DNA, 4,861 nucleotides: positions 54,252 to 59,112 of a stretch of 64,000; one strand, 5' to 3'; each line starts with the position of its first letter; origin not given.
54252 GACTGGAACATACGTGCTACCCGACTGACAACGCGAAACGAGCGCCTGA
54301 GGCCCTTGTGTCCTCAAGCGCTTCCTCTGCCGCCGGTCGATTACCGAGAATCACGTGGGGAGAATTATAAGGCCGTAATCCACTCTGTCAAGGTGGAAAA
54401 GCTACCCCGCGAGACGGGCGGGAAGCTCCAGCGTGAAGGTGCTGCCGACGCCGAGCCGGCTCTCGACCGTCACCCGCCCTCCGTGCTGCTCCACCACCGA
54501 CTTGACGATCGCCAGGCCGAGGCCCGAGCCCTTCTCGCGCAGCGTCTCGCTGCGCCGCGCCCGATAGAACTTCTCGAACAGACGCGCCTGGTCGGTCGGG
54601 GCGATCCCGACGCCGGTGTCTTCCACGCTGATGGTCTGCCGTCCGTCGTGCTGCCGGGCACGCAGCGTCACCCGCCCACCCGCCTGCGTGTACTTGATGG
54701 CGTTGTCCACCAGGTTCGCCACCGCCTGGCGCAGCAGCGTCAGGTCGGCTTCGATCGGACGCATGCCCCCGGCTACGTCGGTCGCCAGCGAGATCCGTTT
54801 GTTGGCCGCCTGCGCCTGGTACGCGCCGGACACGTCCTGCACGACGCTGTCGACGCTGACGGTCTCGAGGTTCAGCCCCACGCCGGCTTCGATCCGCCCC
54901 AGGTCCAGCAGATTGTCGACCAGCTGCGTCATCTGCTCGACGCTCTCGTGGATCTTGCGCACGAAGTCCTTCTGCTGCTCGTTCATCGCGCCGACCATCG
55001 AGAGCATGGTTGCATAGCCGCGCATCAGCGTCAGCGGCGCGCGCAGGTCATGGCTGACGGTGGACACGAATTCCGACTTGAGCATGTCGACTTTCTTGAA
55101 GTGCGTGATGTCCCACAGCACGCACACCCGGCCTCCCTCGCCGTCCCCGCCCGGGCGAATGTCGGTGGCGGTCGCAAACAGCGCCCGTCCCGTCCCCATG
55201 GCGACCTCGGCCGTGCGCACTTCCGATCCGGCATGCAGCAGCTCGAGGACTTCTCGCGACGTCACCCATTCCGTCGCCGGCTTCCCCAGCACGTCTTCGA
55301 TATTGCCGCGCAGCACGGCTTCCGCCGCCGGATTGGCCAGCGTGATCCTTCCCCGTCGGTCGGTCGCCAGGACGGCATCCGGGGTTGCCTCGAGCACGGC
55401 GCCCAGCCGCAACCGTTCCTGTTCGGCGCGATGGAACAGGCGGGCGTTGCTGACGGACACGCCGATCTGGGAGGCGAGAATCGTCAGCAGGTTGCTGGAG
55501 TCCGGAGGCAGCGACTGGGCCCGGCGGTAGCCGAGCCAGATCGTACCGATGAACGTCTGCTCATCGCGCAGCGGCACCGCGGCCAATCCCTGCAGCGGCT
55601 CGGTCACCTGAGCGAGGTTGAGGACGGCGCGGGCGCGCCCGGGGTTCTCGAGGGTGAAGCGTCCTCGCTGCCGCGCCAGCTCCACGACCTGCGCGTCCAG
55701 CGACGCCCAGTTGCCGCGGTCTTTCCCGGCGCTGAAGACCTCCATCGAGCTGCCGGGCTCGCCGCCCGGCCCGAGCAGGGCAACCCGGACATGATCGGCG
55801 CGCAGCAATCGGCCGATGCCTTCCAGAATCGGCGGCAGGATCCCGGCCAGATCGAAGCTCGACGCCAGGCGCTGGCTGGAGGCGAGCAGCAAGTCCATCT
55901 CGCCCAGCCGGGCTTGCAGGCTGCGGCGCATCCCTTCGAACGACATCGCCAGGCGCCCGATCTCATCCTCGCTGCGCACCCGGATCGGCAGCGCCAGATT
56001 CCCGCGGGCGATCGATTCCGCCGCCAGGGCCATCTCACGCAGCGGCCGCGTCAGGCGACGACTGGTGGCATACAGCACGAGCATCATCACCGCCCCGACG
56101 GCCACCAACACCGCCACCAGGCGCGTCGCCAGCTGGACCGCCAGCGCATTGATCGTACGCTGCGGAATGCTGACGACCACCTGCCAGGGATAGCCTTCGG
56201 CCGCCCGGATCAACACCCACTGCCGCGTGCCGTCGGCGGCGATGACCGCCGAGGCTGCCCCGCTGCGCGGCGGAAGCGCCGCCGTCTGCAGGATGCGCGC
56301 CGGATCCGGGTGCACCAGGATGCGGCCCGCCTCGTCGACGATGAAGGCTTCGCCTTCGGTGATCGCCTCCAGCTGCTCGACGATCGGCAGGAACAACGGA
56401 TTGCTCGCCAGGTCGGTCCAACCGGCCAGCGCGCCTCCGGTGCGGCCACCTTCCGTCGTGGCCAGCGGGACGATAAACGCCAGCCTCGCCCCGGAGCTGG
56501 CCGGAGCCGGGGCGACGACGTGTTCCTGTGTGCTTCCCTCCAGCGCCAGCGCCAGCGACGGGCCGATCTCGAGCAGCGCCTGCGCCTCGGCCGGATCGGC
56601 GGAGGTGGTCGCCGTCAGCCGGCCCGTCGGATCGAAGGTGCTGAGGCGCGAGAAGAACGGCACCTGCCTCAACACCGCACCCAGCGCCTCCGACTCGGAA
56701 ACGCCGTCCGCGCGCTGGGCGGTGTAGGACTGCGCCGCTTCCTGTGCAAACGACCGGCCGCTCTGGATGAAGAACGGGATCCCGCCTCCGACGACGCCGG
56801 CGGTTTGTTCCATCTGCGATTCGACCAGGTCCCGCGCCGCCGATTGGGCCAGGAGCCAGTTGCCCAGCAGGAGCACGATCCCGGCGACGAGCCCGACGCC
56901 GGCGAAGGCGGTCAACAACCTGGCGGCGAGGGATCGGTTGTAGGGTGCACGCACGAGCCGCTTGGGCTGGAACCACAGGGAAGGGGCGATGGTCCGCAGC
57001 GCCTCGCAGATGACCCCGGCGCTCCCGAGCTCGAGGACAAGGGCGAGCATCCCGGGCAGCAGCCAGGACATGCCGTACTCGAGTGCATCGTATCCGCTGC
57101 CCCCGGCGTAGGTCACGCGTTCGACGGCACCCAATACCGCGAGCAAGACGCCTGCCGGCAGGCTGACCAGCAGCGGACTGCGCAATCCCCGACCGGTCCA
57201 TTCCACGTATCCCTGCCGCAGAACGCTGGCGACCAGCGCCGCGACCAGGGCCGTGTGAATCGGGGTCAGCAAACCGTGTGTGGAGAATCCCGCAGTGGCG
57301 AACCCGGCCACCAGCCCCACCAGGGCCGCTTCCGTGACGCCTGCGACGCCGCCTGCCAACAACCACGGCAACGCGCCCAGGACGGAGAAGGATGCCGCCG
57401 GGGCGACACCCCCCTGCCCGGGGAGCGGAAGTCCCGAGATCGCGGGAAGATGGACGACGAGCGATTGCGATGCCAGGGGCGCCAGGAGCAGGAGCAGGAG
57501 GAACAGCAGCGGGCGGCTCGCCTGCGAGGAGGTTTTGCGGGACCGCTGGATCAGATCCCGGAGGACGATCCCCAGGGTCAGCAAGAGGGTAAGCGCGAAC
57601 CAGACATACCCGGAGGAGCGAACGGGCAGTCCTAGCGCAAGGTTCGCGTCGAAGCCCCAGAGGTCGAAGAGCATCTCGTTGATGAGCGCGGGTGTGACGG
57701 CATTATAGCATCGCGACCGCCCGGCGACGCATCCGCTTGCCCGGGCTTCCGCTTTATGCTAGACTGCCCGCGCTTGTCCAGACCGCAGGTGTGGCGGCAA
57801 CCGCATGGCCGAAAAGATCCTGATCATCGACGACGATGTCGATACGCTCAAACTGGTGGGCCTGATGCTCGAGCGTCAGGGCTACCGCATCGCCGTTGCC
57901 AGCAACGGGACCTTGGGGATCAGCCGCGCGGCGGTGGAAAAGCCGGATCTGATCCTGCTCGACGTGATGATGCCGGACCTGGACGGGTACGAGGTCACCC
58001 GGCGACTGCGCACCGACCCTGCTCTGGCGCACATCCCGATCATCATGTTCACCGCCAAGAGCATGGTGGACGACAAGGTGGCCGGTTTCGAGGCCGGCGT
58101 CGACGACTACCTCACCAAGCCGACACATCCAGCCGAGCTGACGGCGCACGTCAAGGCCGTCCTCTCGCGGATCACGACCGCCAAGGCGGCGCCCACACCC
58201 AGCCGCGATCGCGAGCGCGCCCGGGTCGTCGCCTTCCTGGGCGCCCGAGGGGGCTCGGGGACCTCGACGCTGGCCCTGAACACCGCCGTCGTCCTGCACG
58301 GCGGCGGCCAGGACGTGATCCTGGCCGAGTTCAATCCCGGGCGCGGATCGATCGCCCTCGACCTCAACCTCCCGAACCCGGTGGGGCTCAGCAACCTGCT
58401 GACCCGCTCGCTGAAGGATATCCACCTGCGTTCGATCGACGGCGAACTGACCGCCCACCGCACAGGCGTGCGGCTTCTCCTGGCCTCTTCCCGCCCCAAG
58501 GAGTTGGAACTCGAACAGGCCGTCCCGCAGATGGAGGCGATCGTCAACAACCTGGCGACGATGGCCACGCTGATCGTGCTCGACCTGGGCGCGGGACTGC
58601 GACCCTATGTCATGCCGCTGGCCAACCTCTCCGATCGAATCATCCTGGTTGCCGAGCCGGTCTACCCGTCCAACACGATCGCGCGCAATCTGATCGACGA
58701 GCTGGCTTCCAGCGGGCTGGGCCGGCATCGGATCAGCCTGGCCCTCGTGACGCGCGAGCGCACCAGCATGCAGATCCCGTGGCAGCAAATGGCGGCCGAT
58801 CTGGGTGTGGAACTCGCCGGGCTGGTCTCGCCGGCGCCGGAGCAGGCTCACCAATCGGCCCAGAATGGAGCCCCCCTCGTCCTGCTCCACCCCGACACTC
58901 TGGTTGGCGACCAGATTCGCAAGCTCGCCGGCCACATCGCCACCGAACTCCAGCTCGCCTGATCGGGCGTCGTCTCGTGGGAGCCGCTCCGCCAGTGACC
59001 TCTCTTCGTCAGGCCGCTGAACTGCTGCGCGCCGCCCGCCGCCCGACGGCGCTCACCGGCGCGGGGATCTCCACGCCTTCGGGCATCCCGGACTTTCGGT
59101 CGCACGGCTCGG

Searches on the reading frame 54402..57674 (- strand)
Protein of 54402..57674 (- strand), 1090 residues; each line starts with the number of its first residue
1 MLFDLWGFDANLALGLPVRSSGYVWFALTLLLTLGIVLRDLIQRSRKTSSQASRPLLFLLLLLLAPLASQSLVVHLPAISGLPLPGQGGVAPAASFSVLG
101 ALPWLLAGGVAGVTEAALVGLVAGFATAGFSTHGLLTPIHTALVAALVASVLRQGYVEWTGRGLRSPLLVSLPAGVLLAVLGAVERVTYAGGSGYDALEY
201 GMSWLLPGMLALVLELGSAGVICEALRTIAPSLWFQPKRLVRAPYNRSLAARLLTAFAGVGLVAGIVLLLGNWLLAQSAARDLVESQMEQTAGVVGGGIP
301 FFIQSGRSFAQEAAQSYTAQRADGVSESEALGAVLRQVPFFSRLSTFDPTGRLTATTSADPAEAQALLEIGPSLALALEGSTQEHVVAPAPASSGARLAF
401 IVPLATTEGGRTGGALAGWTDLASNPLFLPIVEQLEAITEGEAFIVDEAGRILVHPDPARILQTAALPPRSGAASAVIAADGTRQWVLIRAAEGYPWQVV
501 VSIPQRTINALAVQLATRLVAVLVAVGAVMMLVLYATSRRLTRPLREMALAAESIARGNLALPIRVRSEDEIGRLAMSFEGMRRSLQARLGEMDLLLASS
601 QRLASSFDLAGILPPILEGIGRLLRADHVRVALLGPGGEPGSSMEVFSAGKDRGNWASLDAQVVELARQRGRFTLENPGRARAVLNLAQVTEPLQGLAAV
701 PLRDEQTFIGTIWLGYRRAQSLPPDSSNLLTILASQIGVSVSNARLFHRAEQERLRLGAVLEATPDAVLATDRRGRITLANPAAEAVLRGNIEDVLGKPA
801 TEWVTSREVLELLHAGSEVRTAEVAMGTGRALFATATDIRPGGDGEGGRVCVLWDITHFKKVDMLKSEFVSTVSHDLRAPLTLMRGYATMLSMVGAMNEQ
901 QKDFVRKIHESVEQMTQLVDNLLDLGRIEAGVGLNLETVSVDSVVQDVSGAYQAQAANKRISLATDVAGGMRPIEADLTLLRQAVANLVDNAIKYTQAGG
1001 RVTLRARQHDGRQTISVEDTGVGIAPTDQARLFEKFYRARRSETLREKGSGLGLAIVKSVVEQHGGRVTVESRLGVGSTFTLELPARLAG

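Call 53: search_protein_families(library=pfam, proteins=[window:54402-57674:-], max_evalue=0.00001)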
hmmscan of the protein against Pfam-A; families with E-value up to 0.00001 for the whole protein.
window:54402-57674:- (1090 aa): 7 families
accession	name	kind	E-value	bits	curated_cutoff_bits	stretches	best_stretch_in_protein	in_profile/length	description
PF02518.31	HATPase_c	-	5.9e-32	110.8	26.4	1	977-1087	2-110/111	Histidine kinase-, DNA gyrase B-, and HSP90-like ATPase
PF00512.31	HisKA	-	6e-19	68.3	26.9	1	866-931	2-66/66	His Kinase A (phospho-acceptor) domain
PF00672.30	HAMP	-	5.9e-15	55.8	25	1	537-588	2-53/53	HAMP domain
PF00989.32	PAS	-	3.4e-08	33.9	22.6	1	759-824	5-77/113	PAS fold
PF02743.24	dCache_1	-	3.7e-06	27.1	45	0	307-501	30-239/240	Cache domain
PF13188.13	PAS_8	-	6.8e-06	26.2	21.8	0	756-800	2-43/65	PAS domain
PF13185.12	GAF_2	-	7.1e-06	26.7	28.6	0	663-739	57-133/136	GAF domain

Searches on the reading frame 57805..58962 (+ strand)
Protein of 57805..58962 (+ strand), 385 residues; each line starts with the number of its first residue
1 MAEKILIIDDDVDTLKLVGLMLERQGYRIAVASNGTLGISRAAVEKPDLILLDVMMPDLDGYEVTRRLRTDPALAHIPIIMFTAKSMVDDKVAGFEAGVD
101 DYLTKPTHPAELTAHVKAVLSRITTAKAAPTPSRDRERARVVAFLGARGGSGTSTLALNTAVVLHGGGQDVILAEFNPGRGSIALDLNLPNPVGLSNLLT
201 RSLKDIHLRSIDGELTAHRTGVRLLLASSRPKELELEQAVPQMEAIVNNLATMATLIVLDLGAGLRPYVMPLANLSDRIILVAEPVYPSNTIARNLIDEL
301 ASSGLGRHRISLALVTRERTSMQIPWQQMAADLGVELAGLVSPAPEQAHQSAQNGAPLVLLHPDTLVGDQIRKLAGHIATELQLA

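Call 53: search_protein_families(library=pfam, proteins=[window:57805-58962:+], max_evalue=0.00001)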
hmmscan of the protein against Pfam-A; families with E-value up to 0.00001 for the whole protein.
window:57805-58962:+ (385 aa): 1 family
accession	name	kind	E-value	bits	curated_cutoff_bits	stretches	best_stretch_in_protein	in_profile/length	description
PF00072.30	Response_reg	-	3.5e-30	104.8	30.2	1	5-116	1-110/111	Response regulator receiver domain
